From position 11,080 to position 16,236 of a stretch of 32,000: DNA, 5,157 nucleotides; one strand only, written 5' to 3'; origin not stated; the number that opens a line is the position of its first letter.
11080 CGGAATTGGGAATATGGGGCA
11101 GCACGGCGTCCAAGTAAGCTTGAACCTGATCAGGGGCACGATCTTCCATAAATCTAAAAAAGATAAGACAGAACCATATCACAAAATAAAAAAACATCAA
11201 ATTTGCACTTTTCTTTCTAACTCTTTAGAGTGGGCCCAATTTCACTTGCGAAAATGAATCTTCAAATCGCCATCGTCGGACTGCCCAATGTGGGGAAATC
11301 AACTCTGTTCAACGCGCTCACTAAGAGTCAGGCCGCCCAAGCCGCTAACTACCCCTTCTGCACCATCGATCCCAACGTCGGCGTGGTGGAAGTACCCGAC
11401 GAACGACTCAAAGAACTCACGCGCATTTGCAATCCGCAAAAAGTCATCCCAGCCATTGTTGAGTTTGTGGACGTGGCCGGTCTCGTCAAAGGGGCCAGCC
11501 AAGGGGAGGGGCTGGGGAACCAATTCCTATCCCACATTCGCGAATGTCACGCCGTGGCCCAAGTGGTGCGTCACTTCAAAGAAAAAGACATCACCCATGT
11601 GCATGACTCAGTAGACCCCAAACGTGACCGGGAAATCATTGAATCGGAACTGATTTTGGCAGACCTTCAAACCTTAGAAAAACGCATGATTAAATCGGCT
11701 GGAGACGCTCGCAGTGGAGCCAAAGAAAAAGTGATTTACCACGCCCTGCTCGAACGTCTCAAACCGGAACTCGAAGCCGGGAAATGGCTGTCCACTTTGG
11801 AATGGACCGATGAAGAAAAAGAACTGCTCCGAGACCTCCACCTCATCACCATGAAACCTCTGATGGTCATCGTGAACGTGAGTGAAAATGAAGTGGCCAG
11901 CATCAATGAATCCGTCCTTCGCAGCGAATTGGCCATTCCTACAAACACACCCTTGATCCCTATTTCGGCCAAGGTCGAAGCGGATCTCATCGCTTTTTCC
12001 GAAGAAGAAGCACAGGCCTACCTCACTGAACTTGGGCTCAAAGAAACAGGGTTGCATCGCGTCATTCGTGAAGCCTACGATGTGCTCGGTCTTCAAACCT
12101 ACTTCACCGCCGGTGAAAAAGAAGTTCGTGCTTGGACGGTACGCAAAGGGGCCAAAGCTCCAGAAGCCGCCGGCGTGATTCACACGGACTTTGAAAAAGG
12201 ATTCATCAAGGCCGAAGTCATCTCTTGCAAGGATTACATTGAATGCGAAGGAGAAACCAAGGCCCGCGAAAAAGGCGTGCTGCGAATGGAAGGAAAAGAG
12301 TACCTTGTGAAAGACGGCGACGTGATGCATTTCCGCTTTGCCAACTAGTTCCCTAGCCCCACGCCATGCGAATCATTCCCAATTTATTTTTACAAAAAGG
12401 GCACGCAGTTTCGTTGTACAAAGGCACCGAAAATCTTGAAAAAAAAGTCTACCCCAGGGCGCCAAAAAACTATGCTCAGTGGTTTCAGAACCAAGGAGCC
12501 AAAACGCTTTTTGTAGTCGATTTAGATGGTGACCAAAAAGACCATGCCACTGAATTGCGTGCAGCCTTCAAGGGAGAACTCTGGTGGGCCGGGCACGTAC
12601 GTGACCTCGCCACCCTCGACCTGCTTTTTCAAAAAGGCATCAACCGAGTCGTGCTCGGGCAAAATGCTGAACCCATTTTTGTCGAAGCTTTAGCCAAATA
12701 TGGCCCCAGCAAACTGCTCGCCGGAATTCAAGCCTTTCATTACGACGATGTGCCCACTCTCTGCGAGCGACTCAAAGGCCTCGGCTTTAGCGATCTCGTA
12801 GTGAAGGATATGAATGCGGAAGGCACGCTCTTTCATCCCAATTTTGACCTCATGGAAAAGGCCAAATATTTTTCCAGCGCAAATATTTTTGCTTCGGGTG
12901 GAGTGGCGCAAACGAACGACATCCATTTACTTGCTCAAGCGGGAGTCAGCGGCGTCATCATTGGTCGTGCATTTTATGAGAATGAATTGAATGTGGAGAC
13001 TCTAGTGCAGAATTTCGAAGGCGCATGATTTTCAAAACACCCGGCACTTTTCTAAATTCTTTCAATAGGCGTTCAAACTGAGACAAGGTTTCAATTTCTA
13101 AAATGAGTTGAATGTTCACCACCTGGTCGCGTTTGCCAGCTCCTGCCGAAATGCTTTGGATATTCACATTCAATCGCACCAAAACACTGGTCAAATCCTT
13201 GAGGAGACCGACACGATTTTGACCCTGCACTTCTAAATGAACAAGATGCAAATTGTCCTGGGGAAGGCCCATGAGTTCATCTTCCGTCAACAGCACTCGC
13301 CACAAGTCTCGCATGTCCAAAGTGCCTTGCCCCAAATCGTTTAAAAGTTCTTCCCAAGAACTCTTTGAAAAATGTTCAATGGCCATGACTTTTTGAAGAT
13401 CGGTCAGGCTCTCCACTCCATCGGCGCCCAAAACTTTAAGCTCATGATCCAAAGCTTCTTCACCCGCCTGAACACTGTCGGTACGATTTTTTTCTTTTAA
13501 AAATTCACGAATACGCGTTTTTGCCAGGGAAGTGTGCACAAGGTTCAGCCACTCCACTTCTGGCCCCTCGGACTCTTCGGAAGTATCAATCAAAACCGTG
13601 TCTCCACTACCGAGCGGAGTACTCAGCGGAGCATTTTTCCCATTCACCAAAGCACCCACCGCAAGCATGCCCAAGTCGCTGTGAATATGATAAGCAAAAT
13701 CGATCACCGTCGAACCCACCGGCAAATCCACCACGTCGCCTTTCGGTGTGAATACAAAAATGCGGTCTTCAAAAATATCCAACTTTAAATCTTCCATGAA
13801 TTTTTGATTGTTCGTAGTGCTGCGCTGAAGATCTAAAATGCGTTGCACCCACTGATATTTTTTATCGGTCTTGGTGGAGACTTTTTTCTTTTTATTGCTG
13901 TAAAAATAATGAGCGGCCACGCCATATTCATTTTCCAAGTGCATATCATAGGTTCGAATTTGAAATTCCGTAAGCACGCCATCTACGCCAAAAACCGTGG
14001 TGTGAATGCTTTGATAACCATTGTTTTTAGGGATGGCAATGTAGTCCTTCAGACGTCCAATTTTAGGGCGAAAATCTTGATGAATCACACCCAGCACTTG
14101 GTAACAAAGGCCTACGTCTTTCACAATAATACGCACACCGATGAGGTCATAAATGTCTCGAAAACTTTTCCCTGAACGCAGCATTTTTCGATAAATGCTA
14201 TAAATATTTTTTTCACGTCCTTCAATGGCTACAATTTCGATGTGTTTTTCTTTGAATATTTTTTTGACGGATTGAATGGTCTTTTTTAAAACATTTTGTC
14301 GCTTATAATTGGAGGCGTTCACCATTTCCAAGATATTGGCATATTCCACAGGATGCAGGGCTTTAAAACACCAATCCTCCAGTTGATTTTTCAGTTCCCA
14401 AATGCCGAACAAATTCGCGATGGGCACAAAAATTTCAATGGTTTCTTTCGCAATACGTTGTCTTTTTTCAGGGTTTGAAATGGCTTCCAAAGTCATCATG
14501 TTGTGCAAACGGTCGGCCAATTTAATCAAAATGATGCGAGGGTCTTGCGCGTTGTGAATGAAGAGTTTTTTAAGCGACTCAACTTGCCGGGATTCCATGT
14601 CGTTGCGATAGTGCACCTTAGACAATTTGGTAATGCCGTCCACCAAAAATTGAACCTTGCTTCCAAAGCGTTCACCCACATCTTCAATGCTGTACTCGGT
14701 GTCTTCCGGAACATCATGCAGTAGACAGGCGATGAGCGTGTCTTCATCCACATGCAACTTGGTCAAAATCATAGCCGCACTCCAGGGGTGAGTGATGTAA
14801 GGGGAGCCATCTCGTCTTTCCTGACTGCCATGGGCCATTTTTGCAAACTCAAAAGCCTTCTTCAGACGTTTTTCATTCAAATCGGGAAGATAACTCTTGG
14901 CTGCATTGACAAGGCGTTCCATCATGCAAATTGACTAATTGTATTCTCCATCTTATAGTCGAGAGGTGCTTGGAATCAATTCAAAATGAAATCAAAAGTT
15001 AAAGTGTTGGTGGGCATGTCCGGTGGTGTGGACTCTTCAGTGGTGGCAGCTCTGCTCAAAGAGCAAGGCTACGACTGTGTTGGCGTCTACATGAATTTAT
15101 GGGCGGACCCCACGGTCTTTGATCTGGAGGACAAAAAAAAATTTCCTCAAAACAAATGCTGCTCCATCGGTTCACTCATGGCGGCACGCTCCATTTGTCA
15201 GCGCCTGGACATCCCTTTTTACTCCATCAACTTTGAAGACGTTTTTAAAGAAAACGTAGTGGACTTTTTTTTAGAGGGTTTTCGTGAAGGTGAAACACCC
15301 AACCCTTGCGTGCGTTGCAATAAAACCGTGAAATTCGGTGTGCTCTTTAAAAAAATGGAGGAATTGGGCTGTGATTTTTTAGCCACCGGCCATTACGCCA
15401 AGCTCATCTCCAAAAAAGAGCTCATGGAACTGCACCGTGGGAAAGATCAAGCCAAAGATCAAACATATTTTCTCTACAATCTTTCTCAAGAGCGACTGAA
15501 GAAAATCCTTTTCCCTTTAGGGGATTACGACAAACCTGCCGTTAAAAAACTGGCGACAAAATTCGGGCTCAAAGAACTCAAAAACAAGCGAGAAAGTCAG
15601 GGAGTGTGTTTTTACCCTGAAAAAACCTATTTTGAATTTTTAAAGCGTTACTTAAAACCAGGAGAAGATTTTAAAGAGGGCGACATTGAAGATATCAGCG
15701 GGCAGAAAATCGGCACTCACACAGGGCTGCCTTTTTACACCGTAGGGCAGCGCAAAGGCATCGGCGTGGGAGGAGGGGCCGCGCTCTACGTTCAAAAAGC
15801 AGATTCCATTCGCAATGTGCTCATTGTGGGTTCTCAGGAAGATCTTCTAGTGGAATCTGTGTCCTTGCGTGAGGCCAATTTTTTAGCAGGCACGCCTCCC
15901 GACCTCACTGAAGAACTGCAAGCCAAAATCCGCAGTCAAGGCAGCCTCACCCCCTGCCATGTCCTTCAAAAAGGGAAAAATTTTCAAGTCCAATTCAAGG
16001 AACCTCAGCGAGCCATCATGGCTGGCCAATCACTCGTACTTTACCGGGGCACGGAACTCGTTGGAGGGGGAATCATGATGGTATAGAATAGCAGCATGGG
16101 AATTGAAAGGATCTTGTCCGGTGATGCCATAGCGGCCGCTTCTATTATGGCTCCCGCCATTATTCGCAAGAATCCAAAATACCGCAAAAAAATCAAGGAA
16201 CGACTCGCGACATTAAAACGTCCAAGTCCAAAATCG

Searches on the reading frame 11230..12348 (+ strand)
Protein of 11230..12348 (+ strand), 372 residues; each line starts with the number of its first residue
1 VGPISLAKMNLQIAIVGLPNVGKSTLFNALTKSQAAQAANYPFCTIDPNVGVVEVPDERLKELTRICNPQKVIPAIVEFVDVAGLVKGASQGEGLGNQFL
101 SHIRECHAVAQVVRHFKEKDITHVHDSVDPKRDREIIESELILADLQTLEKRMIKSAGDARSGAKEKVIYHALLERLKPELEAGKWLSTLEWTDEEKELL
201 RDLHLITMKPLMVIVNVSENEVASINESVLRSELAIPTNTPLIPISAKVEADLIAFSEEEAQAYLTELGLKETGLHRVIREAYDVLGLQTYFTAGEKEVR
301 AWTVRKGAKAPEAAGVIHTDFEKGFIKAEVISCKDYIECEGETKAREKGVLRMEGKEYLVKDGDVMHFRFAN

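Call 13: search_protein_families(library=pfam, proteins=[window:11230-12348:+], max_evalue=0.001)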
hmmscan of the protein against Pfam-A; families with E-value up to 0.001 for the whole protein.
window:11230-12348:+ (372 aa): 3 families
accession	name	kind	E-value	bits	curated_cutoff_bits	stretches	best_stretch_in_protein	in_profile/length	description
PF06071.19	YchF-GTPase_C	-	5.6e-40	135.8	27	1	288-370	1-83/84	Protein of unknown function (DUF933)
PF01926.29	MMR_HSR1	-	6.8e-24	84.6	21.9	1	12-125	1-93/113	50S ribosome-binding GTPase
PF02421.24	FeoB_N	-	5.7e-10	39.4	27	1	12-59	2-48/156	Ferrous iron transport protein B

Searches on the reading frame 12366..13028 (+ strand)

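Call 13: search_protein_families(library=pfam, proteins=[window:12366-13028:+], max_evalue=0.001)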
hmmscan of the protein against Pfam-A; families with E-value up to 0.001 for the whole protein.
window:12366-13028:+ (220 aa): 1 family
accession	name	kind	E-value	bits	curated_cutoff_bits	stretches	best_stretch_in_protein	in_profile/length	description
PF00977.27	His_biosynth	-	2.1e-32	112.9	23.6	1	2-208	1-227/228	Histidine biosynthesis protein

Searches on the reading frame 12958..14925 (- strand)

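Call 13: search_protein_families(library=pfam, proteins=[window:12958-14925:-], max_evalue=0.001)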
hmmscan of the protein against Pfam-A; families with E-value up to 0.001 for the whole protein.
window:12958-14925:- (655 aa): 7 families
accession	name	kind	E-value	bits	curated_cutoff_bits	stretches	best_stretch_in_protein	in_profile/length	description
PF13328.12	HD_4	-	1.4e-39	135.7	27.2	1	24-176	1-156/156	HD domain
PF04607.23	RelA_SpoT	-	2.2e-37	128.2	27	1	236-346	1-112/113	Region found in RelA / SpoT proteins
PF02824.27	TGS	-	3.3e-21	75.5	22.2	1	389-446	1-58/60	TGS domain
PF13291.12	ACT_4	-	4.8e-16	59.6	27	1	560-635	5-80/80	ACT domain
PF01966.28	HD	-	7e-11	42.9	22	1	43-143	1-116/116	HD domain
PF01842.31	ACT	-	3.4e-08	33.5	27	1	564-628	3-65/66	ACT domain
PF22629.2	ACT_AHAS_ss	-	2.5e-06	28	27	1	564-632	1-67/67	AHAS small subunit-like ACT domain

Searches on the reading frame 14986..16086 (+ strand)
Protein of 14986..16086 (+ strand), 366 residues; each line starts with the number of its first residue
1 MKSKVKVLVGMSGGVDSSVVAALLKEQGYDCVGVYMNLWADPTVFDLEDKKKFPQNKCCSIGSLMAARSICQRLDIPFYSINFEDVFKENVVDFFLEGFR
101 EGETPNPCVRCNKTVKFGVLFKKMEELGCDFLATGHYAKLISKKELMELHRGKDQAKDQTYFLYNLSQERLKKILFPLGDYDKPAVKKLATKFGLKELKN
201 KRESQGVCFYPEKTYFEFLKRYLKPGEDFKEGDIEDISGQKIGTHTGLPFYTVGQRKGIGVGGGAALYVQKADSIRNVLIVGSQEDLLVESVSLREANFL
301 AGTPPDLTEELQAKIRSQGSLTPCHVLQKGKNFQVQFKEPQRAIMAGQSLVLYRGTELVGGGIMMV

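Call 13: search_protein_families(library=pfam, proteins=[window:14986-16086:+], max_evalue=0.001)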
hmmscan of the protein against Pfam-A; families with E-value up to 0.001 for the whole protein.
window:14986-16086:+ (366 aa): 5 families
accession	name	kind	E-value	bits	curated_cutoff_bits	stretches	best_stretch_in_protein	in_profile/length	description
PF03054.22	tRNA_Me_trans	-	1.7e-75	253.6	20.6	1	6-210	2-200/202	tRNA methyl transferase HUP domain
PF20258.4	tRNA_Me_trans_C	-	4.4e-17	62.6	20.6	1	292-363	4-76/77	Aminomethyltransferase beta-barrel domain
PF20259.3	tRNA_Me_trans_M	-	1.9e-15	56.6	27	1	217-282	2-65/66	tRNA methyl transferase PRC-barrel domain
PF00733.27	Asn_synthase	-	0.0002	21.5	21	1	1-27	14-40/354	Asparagine synthase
PF01171.26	ATP_bind_3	-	0.00071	19.8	27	0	6-193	1-159/182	PP-loop family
